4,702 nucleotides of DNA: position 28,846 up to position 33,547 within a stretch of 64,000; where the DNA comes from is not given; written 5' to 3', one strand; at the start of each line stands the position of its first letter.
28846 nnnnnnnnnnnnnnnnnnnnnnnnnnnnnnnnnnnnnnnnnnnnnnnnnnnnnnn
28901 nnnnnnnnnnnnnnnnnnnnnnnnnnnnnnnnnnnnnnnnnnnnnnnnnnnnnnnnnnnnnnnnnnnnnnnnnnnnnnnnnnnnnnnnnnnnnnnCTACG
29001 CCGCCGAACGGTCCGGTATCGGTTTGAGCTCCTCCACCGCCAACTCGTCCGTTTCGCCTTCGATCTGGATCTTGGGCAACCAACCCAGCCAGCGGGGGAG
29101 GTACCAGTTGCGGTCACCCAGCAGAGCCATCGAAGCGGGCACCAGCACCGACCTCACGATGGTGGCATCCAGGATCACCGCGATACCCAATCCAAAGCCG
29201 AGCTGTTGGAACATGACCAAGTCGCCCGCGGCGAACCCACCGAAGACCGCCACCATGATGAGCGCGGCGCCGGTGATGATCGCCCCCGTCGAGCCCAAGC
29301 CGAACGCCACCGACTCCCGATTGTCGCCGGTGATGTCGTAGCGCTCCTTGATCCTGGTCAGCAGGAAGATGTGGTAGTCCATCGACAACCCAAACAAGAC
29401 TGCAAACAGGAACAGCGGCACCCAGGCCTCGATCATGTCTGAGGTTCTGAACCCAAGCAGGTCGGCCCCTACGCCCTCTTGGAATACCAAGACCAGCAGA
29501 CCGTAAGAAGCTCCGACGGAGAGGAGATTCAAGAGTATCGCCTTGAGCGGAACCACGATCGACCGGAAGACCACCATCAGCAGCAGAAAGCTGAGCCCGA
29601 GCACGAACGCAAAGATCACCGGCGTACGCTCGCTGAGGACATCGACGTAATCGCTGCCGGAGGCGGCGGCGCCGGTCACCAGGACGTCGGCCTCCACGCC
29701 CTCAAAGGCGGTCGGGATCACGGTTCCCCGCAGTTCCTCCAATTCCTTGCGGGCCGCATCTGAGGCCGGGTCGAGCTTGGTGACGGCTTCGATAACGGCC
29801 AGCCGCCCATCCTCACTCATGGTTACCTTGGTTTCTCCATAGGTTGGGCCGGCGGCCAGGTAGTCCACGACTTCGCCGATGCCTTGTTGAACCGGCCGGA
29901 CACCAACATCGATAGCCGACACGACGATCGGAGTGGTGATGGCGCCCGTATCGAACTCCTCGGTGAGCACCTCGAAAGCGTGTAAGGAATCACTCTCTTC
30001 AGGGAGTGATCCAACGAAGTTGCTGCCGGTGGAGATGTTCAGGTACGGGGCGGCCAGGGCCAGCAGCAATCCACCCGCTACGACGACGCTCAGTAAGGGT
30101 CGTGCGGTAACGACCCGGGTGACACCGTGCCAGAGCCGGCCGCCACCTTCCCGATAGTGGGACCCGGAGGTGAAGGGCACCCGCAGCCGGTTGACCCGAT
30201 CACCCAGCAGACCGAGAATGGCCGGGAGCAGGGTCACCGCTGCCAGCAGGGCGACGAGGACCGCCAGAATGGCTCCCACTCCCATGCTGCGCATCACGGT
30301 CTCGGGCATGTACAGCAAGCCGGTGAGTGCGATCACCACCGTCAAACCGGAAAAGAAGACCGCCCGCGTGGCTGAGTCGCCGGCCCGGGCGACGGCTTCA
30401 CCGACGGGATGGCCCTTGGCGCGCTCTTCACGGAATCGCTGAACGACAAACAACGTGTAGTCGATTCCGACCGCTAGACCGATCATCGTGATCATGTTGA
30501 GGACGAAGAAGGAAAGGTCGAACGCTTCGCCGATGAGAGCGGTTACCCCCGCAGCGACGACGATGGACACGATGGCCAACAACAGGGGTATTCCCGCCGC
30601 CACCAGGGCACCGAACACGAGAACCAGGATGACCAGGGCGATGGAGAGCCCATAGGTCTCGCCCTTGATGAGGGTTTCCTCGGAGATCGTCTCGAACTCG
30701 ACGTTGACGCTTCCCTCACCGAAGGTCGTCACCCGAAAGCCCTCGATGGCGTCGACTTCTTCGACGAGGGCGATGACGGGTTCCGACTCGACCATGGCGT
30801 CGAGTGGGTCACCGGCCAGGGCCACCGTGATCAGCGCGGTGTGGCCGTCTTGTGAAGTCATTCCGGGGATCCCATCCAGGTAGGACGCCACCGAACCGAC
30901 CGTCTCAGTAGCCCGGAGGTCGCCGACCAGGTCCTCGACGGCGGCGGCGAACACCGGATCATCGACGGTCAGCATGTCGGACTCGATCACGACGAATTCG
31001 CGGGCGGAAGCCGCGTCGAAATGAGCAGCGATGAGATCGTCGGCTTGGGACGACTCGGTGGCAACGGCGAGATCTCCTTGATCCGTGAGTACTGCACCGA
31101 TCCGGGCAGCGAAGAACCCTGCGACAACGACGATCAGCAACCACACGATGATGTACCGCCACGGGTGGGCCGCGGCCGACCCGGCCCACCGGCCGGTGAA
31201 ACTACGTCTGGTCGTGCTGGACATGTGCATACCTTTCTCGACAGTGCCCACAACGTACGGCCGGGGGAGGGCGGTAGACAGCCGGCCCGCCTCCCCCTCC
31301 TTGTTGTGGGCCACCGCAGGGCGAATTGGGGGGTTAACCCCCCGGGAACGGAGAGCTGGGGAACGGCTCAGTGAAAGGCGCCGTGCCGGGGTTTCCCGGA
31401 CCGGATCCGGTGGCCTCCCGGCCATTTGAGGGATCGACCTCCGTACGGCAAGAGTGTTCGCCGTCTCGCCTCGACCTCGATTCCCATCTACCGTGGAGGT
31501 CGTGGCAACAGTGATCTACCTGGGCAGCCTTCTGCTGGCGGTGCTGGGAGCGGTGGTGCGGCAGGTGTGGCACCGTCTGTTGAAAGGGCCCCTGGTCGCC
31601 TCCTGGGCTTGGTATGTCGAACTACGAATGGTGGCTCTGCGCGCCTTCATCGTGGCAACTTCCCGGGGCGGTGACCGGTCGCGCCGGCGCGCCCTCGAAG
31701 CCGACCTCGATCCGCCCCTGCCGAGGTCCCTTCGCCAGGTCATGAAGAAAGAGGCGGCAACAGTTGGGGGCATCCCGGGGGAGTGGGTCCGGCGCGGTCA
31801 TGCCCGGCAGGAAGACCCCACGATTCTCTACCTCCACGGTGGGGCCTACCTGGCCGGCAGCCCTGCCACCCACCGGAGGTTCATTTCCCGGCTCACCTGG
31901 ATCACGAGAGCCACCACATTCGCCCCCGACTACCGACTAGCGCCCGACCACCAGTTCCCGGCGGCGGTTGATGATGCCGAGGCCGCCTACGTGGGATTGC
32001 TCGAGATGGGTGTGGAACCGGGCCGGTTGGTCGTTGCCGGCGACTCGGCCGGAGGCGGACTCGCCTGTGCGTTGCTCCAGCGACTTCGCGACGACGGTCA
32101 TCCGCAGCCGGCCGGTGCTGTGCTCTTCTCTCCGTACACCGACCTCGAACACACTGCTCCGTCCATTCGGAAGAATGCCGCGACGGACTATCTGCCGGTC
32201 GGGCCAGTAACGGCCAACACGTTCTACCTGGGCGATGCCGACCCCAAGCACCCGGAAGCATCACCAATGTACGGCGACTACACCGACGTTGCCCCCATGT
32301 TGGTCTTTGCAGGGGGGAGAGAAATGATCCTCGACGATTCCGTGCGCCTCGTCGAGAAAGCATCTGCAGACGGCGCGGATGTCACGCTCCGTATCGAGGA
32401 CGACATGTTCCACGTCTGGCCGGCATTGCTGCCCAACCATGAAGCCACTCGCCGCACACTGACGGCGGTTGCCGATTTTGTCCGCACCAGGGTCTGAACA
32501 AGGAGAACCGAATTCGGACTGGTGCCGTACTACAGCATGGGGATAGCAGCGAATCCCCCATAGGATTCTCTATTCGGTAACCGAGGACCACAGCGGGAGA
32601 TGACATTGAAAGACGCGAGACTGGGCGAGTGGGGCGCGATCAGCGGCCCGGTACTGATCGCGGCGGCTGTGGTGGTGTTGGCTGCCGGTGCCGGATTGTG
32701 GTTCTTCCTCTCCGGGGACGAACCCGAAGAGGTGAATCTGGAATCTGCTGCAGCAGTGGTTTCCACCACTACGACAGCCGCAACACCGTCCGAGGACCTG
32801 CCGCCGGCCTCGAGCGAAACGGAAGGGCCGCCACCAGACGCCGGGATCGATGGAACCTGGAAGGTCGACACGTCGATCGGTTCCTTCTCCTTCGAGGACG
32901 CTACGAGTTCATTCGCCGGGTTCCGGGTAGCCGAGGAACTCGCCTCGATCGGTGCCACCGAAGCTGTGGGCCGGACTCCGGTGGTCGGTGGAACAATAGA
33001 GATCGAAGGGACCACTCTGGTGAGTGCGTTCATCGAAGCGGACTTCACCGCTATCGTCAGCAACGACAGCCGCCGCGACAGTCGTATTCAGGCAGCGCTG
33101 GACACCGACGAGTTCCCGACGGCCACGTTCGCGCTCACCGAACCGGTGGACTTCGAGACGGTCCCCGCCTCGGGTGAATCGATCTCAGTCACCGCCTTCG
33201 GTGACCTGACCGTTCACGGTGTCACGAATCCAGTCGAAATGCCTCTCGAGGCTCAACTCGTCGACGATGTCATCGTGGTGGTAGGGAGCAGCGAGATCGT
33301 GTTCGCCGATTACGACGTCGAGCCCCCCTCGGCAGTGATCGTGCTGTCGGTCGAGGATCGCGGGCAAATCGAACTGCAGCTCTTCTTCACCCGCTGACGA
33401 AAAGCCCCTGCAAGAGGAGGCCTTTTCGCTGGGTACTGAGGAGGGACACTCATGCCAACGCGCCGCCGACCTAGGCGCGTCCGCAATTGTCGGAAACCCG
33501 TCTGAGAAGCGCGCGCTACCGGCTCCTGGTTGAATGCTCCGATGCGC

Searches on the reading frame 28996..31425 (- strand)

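Call 70: search_protein_families(library=pfam, proteins=[window:28996-31425:-], max_evalue=0.0001)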
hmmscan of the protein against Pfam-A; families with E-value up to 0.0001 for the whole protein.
window:28996-31425:- (809 aa): 1 family
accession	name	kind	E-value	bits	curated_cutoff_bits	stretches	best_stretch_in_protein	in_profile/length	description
PF03176.21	MMPL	-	1.8e-92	310.3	20.5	2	122-444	6-331/333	MMPL family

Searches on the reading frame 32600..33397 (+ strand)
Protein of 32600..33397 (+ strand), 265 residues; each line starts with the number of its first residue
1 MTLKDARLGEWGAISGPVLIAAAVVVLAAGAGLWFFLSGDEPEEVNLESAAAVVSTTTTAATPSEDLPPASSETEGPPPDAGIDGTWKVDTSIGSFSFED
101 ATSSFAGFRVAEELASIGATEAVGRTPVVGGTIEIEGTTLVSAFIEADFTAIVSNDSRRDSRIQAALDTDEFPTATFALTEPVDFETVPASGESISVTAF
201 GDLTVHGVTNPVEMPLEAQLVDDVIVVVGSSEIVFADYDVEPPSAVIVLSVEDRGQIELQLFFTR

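Call 70: search_protein_families(library=pfam, proteins=[window:32600-33397:+], max_evalue=0.0001)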
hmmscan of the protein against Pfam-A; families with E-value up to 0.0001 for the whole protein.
window:32600-33397:+ (265 aa): 1 family
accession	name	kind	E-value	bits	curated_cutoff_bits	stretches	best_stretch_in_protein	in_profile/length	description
PF04264.18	YceI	-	6.9e-17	62.6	23.7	1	100-261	4-148/150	YceI-like domain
